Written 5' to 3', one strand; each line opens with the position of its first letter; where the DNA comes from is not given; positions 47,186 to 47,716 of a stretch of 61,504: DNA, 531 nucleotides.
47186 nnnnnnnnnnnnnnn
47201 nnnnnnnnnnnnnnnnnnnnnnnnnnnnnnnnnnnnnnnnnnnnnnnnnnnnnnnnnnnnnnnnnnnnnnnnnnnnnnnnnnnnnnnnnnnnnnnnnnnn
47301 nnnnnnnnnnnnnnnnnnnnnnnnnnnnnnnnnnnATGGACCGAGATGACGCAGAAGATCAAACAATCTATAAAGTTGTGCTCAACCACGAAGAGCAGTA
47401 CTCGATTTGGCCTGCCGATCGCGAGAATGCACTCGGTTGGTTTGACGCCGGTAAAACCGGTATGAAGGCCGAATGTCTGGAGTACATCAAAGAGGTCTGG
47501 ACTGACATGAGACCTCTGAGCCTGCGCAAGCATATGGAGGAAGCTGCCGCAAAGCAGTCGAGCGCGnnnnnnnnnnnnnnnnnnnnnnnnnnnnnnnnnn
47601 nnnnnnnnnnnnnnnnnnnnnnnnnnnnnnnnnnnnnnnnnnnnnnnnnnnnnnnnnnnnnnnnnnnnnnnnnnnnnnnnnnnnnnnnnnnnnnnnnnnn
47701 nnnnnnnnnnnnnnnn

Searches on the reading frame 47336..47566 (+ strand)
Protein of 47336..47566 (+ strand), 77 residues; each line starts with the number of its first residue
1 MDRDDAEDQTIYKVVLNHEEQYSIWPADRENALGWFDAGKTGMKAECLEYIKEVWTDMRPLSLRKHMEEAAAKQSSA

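Call 81: search_protein_families(library=pfam, proteins=[window:47336-47566:+], max_evalue=0.00001)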
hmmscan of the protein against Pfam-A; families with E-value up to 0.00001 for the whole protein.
window:47336-47566:+ (77 aa): 1 family
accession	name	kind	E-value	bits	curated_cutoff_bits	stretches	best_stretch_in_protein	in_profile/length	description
PF03621.18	MbtH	-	8.6e-20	70.4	27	1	3-53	3-53/53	MbtH-like protein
